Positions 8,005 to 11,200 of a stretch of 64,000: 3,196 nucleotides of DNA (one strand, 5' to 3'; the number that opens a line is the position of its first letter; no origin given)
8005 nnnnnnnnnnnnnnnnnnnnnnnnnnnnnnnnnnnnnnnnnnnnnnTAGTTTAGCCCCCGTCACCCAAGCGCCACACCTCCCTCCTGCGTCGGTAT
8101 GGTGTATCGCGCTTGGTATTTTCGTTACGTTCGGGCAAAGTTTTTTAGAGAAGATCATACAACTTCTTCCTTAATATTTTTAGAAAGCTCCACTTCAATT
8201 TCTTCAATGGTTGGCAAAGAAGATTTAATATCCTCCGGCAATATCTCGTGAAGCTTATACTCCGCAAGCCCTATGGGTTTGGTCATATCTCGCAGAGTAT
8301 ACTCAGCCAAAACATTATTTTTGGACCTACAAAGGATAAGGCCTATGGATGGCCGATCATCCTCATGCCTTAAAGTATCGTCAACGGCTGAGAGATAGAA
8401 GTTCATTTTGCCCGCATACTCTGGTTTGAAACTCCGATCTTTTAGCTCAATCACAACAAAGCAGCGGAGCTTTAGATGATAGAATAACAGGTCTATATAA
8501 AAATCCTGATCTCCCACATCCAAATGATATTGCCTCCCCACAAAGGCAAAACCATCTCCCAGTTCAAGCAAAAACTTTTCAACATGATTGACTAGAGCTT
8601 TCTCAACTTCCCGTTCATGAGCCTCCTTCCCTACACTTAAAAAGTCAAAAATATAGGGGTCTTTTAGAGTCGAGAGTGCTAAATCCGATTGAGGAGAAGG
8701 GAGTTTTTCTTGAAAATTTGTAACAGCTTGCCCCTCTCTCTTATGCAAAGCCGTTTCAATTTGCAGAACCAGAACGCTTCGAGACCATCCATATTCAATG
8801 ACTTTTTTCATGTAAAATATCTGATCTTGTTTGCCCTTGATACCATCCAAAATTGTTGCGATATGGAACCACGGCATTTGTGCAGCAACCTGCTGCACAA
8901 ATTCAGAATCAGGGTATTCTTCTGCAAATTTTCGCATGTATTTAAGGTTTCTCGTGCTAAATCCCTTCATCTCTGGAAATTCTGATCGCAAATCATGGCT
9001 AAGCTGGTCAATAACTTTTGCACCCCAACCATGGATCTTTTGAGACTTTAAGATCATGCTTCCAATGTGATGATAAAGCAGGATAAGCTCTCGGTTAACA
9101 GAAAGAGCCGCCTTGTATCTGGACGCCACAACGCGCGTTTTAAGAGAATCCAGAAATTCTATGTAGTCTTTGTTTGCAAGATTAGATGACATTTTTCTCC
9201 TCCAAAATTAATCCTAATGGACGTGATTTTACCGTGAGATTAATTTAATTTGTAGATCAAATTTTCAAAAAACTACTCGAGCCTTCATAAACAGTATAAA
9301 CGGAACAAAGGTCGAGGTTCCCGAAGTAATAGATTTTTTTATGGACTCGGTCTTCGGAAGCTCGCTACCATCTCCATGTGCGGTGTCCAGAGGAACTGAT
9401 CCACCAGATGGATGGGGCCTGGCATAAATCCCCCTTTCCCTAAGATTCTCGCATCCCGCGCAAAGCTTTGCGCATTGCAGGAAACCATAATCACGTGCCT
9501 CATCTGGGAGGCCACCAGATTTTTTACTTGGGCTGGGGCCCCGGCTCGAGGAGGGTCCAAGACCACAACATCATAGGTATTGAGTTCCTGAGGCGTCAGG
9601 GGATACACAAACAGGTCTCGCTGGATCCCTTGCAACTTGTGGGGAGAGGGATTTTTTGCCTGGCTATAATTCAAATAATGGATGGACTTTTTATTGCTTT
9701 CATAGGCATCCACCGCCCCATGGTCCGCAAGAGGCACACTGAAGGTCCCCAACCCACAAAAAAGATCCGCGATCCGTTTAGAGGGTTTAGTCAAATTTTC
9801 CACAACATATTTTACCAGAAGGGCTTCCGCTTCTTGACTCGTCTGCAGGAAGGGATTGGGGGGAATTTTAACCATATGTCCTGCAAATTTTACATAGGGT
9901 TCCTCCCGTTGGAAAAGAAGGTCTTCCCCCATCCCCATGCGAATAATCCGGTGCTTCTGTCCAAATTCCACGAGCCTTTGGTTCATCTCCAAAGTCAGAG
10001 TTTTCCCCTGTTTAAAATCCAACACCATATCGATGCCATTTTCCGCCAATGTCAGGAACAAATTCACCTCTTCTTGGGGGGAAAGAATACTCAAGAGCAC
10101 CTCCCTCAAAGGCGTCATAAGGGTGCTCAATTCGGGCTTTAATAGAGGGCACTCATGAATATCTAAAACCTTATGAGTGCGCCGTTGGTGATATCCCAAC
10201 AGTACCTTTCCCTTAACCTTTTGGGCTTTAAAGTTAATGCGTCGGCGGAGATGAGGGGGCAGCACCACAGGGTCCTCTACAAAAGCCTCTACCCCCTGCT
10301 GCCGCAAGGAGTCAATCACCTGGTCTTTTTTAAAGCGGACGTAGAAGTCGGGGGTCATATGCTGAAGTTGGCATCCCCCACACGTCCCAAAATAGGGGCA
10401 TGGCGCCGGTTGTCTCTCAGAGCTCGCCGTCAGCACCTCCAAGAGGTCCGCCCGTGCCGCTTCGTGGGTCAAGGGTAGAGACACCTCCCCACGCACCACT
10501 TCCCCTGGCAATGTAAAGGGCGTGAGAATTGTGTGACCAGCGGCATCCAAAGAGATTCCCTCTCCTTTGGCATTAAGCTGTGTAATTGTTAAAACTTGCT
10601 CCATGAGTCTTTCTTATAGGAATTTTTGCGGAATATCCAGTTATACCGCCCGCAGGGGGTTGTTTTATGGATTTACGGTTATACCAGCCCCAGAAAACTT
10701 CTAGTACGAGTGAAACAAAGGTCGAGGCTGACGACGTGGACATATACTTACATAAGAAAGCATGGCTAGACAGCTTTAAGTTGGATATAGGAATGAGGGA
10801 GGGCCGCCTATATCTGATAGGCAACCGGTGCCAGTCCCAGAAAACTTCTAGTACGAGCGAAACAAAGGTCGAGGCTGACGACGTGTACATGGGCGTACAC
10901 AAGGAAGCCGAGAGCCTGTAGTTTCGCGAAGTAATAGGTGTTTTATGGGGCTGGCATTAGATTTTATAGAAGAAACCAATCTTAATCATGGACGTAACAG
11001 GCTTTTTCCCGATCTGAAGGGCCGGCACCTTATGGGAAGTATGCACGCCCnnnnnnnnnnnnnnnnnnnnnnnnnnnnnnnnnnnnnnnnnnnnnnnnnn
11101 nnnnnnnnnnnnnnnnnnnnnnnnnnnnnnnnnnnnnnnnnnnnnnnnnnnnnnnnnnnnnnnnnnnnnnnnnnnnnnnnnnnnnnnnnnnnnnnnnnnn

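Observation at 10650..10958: Previously undescribed ~130-bp palindromic MITE-like repeat family, with copies at gene-order junctions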

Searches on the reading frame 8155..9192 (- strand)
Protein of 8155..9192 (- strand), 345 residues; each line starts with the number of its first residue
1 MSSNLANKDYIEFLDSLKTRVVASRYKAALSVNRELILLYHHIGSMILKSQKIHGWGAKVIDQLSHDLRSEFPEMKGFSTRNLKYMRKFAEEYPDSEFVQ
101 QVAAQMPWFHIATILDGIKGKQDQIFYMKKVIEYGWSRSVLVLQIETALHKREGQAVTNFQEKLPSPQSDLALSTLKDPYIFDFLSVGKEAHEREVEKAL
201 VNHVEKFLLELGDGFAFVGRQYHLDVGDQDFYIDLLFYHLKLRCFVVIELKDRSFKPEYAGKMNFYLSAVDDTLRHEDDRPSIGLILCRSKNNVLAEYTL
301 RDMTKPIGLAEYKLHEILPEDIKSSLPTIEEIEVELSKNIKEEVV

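Call 17: search_protein_families(library=pfam, proteins=[window:8155-9192:-])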
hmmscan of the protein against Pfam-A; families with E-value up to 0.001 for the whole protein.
window:8155-9192:- (345 aa): 2 families
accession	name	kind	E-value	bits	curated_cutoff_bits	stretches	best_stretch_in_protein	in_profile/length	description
PF06250.17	YhcG_C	-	4.8e-66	221.9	32.5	1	175-327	3-157/157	YhcG PDDEXK nuclease domain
PF17761.7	DUF1016_N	-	1.2e-40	139.3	32.8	1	17-152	2-137/137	DUF1016 N-terminal domain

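Call 19: find_encoding_contigs(protein=window:8155-9192:-, flank=10000, max_places=6)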
Protein window:8155-9192:- (345 aa): 3 contigs read that carry it; 1 place shown.
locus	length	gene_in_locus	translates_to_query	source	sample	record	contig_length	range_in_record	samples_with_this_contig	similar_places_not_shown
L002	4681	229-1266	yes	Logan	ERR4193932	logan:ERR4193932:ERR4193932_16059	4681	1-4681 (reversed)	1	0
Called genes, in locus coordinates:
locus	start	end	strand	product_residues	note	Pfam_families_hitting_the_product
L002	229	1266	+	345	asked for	PF17761:DUF1016_N, PF06250:YhcG_C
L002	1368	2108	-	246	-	PF01027:Bax1-I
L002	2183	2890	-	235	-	PF03237:Terminase_6N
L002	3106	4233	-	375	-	PF13439:Glyco_transf_4, PF20706:GT4-conflict (weak), PF00534:Glycos_transf_1, PF13692:Glyco_trans_1_4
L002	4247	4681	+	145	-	?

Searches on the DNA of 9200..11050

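Call 98: search_rna_families(source=window, start=9200, end=11050, threshold=evalue, max_evalue=1)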
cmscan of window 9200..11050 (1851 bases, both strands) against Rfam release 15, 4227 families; matches with E-value up to 1: 0.
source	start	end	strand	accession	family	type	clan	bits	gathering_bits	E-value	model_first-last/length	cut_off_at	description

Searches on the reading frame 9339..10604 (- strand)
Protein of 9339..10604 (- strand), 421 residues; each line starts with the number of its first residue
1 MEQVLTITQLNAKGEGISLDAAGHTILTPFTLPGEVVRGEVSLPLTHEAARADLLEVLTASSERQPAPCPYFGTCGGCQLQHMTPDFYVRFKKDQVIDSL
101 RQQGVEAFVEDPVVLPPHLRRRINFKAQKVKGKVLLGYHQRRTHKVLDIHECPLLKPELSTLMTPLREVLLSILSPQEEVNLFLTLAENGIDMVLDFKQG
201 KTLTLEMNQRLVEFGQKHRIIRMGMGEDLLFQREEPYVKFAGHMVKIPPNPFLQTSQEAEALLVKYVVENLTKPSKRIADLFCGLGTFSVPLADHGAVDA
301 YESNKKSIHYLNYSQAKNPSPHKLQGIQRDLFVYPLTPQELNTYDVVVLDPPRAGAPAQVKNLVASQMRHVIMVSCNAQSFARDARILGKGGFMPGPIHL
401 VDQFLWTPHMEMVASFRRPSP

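Call 16: find_encoding_contigs(protein=window:9339-10604:-, flank=10000, max_places=6)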
Protein window:9339-10604:- (421 aa): no gene with exactly this product is on record in the collection.

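Call 17: search_protein_families(library=pfam, proteins=[window:9339-10604:-])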
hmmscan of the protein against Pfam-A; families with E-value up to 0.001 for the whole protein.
window:9339-10604:- (421 aa): 2 families
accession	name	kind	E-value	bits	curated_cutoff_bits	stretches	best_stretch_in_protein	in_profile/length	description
PF05958.17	tRNA_U5-meth_tr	-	2.8e-12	46.8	23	1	244-412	171-350/357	tRNA (Uracil-5-)-methyltransferase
PF05175.20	MTS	-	0.00013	22.1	23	1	267-354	23-109/170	Methyltransferase small domain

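Call 50: find_homologous_proteins(query=window:9339-10604:-, max_evalue=1e-30)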
Query window:9339-10604:- (421 aa): 6686 proteins with E <= 1e-30 among 8000 candidates; the best 120 are listed.
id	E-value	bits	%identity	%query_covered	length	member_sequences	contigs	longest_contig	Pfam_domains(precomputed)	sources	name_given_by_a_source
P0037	2.5e-280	947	99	100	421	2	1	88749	PF05958.18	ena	-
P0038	1.7e-214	730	77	100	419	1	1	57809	PF05175.21,PF05958.18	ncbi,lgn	-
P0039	4.4e-211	719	76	99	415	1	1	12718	PF05958.18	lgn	-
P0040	1.3e-210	717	76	99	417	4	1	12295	PF05958.18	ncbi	-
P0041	9.4e-210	715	74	100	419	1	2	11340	PF05958.18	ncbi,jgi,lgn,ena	jgi:23S rRNA (uracil1939-C5)-methyltransferase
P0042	3.0e-129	450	50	98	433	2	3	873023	PF01938.27,PF05958.18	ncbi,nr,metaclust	ncbi:MAG: hypothetical protein A2621_01720 [Alphaproteobacteria bacterium RIFCSPHIGHO2_01_FULL_41_14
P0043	1.8e-128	447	48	100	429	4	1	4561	PF13847.13,PF05958.18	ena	-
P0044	6.3e-128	445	49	99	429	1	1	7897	PF05958.18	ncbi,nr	ncbi:23S rRNA (uracil(1939)-C(5))-methyltransferase RlmD [Alphaproteobacteria bacterium]|nr:23S rRNA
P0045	8.4e-125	435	48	99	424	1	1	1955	PF05175.21,PF05958.18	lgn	-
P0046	4.4e-123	429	48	99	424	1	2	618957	PF05958.18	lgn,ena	-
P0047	7.7e-123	428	48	99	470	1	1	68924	PF05958.18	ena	-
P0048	1.1e-122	428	48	99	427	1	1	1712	PF01938.27,PF05958.18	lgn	-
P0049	1.5e-122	427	48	99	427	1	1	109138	PF05175.21,PF02475.24,PF01938.27,PF05958.18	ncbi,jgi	jgi:23S rRNA (uracil1939-C5)-methyltransferase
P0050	2.4e-115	404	46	99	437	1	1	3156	PF05958.18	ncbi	-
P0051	4.2e-115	403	47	99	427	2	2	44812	PF13847.13,PF05175.21,PF05958.18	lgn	-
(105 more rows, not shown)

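Call 51: find_encoding_contigs(protein=P0037, flank=10000, max_places=4)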
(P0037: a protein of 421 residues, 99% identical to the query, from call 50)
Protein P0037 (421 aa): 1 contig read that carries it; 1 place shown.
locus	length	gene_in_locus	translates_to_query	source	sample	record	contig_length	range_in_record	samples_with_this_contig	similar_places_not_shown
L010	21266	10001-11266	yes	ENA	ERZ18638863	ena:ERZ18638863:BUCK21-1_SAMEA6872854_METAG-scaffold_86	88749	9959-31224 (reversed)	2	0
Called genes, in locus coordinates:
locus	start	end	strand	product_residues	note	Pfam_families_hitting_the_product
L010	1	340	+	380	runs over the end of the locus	PF03562:MltA, PF06725:3D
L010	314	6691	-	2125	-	PF07581:Glug (faint)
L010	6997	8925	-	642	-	PF01464:SLT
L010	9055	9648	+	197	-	PF13505:OMP_b-brl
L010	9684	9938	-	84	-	-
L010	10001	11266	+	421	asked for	PF05958:tRNA_U5-meth_tr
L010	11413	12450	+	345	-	PF17761:DUF1016_N, PF06250:YhcG_C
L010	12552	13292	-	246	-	PF01027:Bax1-I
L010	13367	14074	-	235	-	PF03237:Terminase_6N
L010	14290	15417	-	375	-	PF13439:Glyco_transf_4, PF20706:GT4-conflict (weak), PF00534:Glycos_transf_1, PF13692:Glyco_trans_1_4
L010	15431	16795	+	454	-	-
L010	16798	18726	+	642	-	PF13522:GATase_6, PF13537:GATase_7, PF12481:DUF3700 (faint), PF00733:Asn_synthase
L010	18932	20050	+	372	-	PF00712:DNA_pol3_beta, PF02767:DNA_pol3_beta_2, PF02768:DNA_pol3_beta_3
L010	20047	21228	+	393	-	PF02463:SMC_N, PF13175:AAA_15 (weak), PF13476:AAA_23, PF13304:AAA_21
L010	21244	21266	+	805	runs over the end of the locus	PF02518:HATPase_c, PF00204:DNA_gyraseB, PF01751:Toprim, PF21249:GyrB_hook, PF00986:DNA_gyraseB_C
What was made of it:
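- Checked: The first was called as an 84-aa gene with no Pfam hit in a near-identical public assembly (call 51).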

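Call 52: find_encoding_contigs(protein=P0038, flank=10000, max_places=4)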
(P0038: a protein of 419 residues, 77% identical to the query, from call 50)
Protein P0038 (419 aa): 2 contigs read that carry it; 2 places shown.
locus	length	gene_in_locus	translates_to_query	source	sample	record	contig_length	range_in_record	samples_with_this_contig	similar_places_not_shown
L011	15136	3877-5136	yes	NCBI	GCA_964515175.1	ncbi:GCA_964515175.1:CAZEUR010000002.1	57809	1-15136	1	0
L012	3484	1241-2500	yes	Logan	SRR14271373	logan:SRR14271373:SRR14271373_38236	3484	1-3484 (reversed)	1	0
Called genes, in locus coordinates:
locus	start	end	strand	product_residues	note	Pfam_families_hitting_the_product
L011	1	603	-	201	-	?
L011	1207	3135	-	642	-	PF01464:SLT, PF27553:SLT_superhelical (faint)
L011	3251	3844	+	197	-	PF13505:OMP_b-brl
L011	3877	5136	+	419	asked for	PF05958:tRNA_U5-meth_tr, PF05175:MTS (faint)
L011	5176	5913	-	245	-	PF01027:Bax1-I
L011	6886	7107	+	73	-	-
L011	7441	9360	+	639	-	PF13522:GATase_6, PF13537:GATase_7, PF12481:DUF3700 (weak), PF00733:Asn_synthase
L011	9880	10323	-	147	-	PF01850:PIN, PF13470:PIN_3, PF16289:PIN_12 (weak)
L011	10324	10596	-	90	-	PF02604:PhdYeFM_antitox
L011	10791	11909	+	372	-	PF00712:DNA_pol3_beta, PF02767:DNA_pol3_beta_2, PF02768:DNA_pol3_beta_3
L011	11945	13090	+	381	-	PF02463:SMC_N, PF13175:AAA_15, PF13476:AAA_23, PF13555:AAA_29 (faint), PF13304:AAA_21 (weak)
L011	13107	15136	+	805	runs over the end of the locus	PF02518:HATPase_c, PF00204:DNA_gyraseB, PF01751:Toprim, PF21249:GyrB_hook, PF00986:DNA_gyraseB_C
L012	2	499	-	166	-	?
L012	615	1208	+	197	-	PF13505:OMP_b-brl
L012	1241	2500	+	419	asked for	PF05958:tRNA_U5-meth_tr, PF05175:MTS (faint)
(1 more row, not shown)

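Call 66: find_encoding_contigs(protein=P0041, flank=10000, max_places=4)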
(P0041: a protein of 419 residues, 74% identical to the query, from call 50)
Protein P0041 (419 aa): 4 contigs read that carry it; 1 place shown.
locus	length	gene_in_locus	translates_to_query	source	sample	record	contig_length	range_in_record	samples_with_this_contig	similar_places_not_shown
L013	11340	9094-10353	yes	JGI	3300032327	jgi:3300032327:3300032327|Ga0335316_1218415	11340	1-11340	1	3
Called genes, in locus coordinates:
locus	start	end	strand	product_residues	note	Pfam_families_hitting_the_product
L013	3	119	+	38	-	?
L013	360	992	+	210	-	PF04280:Tim44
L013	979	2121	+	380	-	PF03562:MltA, PF06725:3D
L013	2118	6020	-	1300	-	PF05860:TPS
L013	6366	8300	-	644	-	PF01464:SLT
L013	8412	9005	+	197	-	PF13505:OMP_b-brl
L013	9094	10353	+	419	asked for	PF05958:tRNA_U5-meth_tr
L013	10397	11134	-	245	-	PF01027:Bax1-I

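Call 67: find_encoding_contigs(protein=P0040, flank=10000, max_places=4)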
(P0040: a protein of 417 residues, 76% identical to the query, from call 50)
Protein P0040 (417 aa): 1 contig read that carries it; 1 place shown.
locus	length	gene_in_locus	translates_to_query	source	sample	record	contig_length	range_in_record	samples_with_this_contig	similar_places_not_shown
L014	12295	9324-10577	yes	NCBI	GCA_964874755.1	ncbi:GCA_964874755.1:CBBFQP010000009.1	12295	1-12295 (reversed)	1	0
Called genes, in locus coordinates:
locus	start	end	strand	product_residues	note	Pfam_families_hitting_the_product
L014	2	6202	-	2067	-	?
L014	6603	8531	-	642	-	PF01464:SLT, PF27553:SLT_superhelical (faint)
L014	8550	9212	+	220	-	PF13505:OMP_b-brl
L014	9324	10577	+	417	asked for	PF05958:tRNA_U5-meth_tr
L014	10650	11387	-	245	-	PF01027:Bax1-I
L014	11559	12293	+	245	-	?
